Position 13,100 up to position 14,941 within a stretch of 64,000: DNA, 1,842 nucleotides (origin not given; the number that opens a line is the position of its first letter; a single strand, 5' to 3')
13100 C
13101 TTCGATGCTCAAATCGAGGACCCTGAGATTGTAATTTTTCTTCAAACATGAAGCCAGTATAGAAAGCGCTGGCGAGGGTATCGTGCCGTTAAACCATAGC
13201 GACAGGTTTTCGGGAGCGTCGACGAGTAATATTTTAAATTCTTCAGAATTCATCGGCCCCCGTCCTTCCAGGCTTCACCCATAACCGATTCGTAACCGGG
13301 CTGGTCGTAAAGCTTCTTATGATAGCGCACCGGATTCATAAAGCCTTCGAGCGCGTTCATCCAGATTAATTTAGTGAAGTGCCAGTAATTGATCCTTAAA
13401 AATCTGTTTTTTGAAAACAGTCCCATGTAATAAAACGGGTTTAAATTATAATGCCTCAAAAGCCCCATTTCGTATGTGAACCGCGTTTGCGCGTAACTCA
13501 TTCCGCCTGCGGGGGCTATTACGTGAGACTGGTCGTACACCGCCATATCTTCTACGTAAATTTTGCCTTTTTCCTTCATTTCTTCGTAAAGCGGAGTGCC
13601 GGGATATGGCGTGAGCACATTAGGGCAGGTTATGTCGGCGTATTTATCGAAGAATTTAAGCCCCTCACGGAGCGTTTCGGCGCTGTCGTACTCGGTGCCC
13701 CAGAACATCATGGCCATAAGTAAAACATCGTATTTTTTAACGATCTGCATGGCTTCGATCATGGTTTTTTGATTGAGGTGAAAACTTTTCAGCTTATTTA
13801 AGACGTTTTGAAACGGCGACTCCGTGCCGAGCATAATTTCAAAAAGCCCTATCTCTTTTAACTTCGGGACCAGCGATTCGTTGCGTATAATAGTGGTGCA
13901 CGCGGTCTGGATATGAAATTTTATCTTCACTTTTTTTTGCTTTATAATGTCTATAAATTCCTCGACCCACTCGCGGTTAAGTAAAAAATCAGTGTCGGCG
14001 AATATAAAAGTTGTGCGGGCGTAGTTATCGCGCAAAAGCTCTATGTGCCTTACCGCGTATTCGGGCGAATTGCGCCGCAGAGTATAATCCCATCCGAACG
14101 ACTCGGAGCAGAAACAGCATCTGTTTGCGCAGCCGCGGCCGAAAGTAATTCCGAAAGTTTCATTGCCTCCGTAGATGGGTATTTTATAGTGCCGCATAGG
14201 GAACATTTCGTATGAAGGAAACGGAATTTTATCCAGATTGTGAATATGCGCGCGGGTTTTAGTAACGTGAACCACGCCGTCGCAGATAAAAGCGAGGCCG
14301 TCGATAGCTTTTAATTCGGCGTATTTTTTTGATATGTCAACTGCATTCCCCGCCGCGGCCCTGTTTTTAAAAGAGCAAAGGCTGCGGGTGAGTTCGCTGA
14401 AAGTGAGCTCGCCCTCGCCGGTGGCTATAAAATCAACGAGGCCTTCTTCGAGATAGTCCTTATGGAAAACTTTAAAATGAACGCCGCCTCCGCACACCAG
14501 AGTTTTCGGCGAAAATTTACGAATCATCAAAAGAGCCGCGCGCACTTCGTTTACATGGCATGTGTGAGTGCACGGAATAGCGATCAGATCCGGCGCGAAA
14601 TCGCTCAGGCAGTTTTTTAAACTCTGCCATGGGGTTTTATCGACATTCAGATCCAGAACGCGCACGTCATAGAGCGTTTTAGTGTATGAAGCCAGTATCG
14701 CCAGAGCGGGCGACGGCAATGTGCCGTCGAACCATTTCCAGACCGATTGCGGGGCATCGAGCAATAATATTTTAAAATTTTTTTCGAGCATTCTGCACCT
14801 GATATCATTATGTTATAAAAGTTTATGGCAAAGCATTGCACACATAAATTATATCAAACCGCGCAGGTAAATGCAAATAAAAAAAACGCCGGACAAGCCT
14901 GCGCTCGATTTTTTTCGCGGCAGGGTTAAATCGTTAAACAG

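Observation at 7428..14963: Operon of four tandem, translationally coupled cobalamin-type radical SAM paralogs ending in a polytopic membrane protein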

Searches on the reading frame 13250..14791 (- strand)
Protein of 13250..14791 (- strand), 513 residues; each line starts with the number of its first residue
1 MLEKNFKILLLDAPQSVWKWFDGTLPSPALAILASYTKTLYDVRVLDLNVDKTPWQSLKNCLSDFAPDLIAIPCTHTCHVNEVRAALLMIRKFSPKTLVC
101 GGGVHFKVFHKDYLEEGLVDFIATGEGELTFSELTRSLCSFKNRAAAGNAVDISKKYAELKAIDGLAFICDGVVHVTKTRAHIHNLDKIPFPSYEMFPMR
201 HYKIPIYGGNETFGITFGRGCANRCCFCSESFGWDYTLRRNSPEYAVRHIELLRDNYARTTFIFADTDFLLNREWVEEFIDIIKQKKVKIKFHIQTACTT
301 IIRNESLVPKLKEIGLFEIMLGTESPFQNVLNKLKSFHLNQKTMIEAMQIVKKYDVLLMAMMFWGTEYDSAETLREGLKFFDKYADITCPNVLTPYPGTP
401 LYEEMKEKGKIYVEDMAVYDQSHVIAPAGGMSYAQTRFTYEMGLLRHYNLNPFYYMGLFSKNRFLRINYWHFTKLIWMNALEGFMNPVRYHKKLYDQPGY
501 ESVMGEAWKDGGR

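Call 4: search_protein_families(library=pfam, proteins=[window:13250-14791:-], max_evalue=0.01)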
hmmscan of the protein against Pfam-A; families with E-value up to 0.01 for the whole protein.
window:13250-14791:- (513 aa): 2 families
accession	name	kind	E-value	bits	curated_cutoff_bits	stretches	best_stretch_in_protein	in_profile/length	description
PF04055.27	Radical_SAM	-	1.2e-14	55.3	29.5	1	215-362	1-149/166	Radical SAM superfamily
PF02310.24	B12-binding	-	1.6e-11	44.5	32.1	1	23-134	10-120/121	B12 binding domain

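Call 5: search_protein_families(library=ncbifam, proteins=[window:13250-14791:-], max_evalue=0.01)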
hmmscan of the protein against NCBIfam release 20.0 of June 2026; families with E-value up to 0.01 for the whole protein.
window:13250-14791:- (513 aa): 19 families
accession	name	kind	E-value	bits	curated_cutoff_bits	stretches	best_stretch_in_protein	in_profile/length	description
TIGR02026.1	BchE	equivalog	1.4e-47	162.8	481.35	1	40-434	37-414/497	magnesium-protoporphyrin IX monomethyl ester anaerobic oxidative cyclase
TIGR04367.1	HpnR_B12_rSAM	equivalog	3.3e-26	91.9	650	1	38-428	34-394/490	hopanoid C-3 methylase HpnR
TIGR03471.1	HpnJ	equivalog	3.3e-24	85.6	577.6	1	39-426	43-409/472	hopanoid biosynthesis associated radical SAM protein HpnJ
NF038361.1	rSAM_Sden_1168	equivalog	9.2e-23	80.6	575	1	82-417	156-485/560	Sden_1168 family B12-binding radical SAM P-methyltransferase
NF050148.1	rSAM_ApyD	equivalog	7.2e-22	77.5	750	1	41-407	49-395/645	RiPP biosynthesis radical SAM protein ApyD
TIGR03975.1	rSAM_ocin_1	subfamily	1.3e-17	63.5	281.85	1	78-373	136-419/606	RiPP maturation radical SAM C-methyltransferase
TIGR04072.2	rSAM_ladder_B12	equivalog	1.4e-17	63.5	360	2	212-387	180-352/443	lipid biosynthesis B12-binding/radical SAM protein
NF040542.1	rSAM_RCCLKC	equivalog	1.6e-15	57.2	450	1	29-360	16-326/423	arsinothricin biosynthesis radical SAM protein ArsL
TIGR04385.1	B12_rSAM_cofa1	equivalog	2.4e-15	56.7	450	1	39-387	34-367/438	B12 lower ligand biosynthesis radical SAM protein BzaD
NF033712.0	B12_rSAM_KedN5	subfamily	4.9e-12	44.9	700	1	38-292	34-277/624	KedN5 family methylcobalamin-dependent radical SAM C-methyltransferase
NF040546.1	rSAM_CUAEP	equivalog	1.2e-11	44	500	1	33-384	20-341/468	CUAEP/CCAEP-tail radical SAM (seleno)protein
TIGR04479.1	bcpD_PhpK_rSAM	subfamily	1.4e-10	40.2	600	1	26-384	71-409/504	PhpK family radical SAM P-methyltransferase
TIGR04013.1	B12_SAM_MJ_1487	hypoth_equivalog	1.1e-08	34.3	251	1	75-407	51-359/382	TIGR04013 family B12-binding domain/radical SAM domain-containing protein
NF045585.1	rSAM_slr0320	equivalog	6.5e-08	31.5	775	1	83-353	125-376/511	photosystem II high light acclimation radical SAM protein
NF033070.1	rSAM_AprD4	equivalog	3.4e-07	29.5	500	1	171-417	155-402/456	AprD4 family radical SAM diol-dehydratase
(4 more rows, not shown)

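Call 46: find_homologous_proteins(query=window:13250-14791:-, max_evalue=1e-60)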
Query window:13250-14791:- (513 aa): 25 proteins with E <= 1e-60 among 6359 candidates.
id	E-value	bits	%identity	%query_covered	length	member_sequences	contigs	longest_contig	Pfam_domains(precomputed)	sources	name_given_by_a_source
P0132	0.0e+0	1217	100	100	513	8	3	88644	PF04055.28,PF02310.25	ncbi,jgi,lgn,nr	ncbi:MAG: Radical SAM superfamily protein [bacterium ADurb.Bin243]|nr:MAG: Radical SAM superfamily p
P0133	0.0e+0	1022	83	100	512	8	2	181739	PF04055.28,PF02310.25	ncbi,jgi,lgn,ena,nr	ncbi:MAG TPA: hypothetical protein DC017_12400 [Candidatus Wallbacteria bacterium]|nr:hypothetical p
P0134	0.0e+0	1022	84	100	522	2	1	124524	PF04055.28,PF02310.25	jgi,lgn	jgi:radical SAM superfamily enzyme YgiQ (UPF0313 family)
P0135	3.2e-298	1008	82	100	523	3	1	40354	PF04055.28,PF02310.25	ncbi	-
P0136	1.4e-296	1002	80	100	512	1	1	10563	PF04055.28,PF02310.25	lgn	-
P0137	4.5e-294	994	80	99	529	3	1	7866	PF04055.28,PF02310.25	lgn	-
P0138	3.0e-243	826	67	98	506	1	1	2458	PF04055.28,PF02310.25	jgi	-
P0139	3.6e-239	813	66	99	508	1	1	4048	PF04055.28,PF02310.25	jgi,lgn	-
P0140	3.6e-234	796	65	98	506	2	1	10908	PF04055.28,PF02310.25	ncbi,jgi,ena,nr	ncbi:MAG TPA: radical SAM protein [Candidatus Wallbacteria bacterium]|nr:radical SAM protein [Candid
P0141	6.3e-229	779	65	98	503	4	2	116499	PF04055.28,PF02310.25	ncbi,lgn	ncbi:MAG: radical SAM protein [Candidatus Wallbacteria bacterium]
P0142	8.2e-229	779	62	99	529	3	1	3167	PF04055.28,PF02310.25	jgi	-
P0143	6.0e-221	753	62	99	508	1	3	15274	PF04055.28,PF02310.25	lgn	-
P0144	2.9e-213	727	61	97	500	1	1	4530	PF04055.28,PF02310.25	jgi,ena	-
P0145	2.6e-186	638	53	98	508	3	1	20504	PF04055.28,PF02310.25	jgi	-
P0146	2.9e-172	592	50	98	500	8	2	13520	PF04055.28,PF02310.25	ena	-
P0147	2.1e-171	589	49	99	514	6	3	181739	PF04055.28,PF02310.25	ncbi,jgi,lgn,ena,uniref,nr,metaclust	ncbi:MAG: hypothetical protein A2008_08710 [Candidatus Wallbacteria bacterium GWC2_49_35]|uniref:Unc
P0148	6.8e-171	587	49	99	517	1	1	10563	PF04055.28,PF02310.25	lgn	-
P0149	3.6e-170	585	50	98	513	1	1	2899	PF04055.28,PF02310.25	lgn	-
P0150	1.0e-169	584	48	99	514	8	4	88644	PF04055.28,PF02310.25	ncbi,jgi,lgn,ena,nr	ncbi:MAG: Radical SAM superfamily protein [bacterium ADurb.Bin243]|nr:MAG: Radical SAM superfamily p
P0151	4.4e-161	555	48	98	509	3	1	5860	PF04055.28,PF02310.25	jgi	-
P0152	6.9e-153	528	46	98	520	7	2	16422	PF04055.28,PF02310.25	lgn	-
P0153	2.0e-152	527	47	97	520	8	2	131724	PF04055.28,PF02310.25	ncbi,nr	ncbi:MAG: Radical SAM superfamily protein [bacterium ADurb.Bin243]|nr:MAG: Radical SAM superfamily p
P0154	3.5e-152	526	48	92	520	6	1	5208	PF04055.28,PF02310.25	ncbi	-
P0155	1.6e-150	520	46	98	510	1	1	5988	PF04055.28,PF02310.25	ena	-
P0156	1.5e-61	227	31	88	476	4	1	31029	PF04055.28,PF02310.25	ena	-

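Call 47: find_encoding_contigs(protein=P0153, flank=10000, max_places=1)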
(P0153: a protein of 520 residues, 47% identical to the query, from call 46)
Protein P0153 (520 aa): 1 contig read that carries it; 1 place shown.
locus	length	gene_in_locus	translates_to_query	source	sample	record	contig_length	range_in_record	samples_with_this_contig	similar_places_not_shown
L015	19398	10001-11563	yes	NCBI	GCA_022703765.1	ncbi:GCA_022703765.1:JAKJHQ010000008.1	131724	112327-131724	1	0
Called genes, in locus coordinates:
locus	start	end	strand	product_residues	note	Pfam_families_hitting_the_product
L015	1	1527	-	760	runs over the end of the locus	-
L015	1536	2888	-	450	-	PF08450:SGL (faint), PF24684:Vgb_lyase (faint), PF25021:TEN_NHL (faint), PF17170:DUF5128, PF01436:NHL (weak)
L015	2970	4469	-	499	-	PF00072:Response_reg, PF00158:Sigma54_activat, PF14532:Sigma54_activ_2, PF07728:AAA_5 (weak), PF00004:AAA (weak), PF25601:AAA_lid_14, PF02954:HTH_8 (weak)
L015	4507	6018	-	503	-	PF00672:HAMP (weak), PF00512:HisKA, PF02518:HATPase_c, PF14501:HATPase_c_5 (weak)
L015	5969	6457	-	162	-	PF13428:TPR_14 (faint), PF13432:TPR_16 (weak), PF14559:TPR_19 (faint), PF24575:TPR_Slam (weak), PF00515:TPR_1 (weak), PF07719:TPR_2 (weak)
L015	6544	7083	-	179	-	-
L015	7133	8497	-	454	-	PF05167:DUF711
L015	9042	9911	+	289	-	PF03462:PCRF, PF00472:RF-1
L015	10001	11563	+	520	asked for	PF02310:B12-binding, PF04055:Radical_SAM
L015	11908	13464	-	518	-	PF00069:Pkinase, PF01636:APH (faint), PF07714:PK_Tyr_Ser-Thr, PF00498:FHA (weak)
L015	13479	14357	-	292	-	PF16697:Yop-YscD_cpl, PF00498:FHA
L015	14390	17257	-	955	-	PF00069:Pkinase, PF07714:PK_Tyr_Ser-Thr, PF06271:RDD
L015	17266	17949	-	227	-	PF00023:Ank (faint), PF12796:Ank_2, PF13637:Ank_4 (weak)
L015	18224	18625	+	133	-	-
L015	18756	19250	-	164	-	-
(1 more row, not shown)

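Call 48: find_encoding_contigs(protein=P0141, flank=10000, max_places=1)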
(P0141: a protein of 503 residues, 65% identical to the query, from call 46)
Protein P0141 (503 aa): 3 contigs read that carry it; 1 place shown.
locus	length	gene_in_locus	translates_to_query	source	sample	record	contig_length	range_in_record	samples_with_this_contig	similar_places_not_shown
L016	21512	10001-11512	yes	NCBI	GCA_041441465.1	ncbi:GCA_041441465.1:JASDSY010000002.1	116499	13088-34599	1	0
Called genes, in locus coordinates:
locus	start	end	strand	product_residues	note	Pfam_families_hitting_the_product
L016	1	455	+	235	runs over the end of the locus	PF01569:PAP2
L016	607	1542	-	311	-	PF05175:MTS (faint)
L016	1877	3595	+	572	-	PF07536:HWE_HK (weak), PF07568:HisKA_2, PF02518:HATPase_c (weak)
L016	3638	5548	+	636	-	PF00072:Response_reg, PF13426:PAS_9 (weak), PF02518:HATPase_c, PF00072:Response_reg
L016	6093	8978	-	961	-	PF13085:Fer2_3 (weak), PF01799:Fer2_2, PF01315:Ald_Xan_dh_C, PF02738:MoCoBD_1, PF20256:MoCoBD_2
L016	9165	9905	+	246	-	-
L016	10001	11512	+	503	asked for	PF02310:B12-binding, PF04055:Radical_SAM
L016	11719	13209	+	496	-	PF02310:B12-binding, PF04055:Radical_SAM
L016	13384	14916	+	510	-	PF02310:B12-binding (faint), PF04055:Radical_SAM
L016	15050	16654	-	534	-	PF00149:Metallophos, PF02872:5_nucleotid_C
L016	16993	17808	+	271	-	PF00702:Hydrolase, PF13419:HAD_2 (weak), PF03767:Acid_phosphat_B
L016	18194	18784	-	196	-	-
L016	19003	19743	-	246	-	PF00535:Glycos_transf_2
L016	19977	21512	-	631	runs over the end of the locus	PF02366:PMT, PF13231:PMT_2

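Call 100: search_protein_families(library=padloc, proteins=[window:13250-14791:-], max_evalue=0.001)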
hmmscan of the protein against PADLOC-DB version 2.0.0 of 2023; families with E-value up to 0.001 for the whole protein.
window:13250-14791:- (513 aa): 0 families

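Call 101: search_protein_families(library=phrogs, proteins=[window:13250-14791:-], max_evalue=0.001)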
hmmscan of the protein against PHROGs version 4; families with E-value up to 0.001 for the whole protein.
window:13250-14791:- (513 aa): 0 families
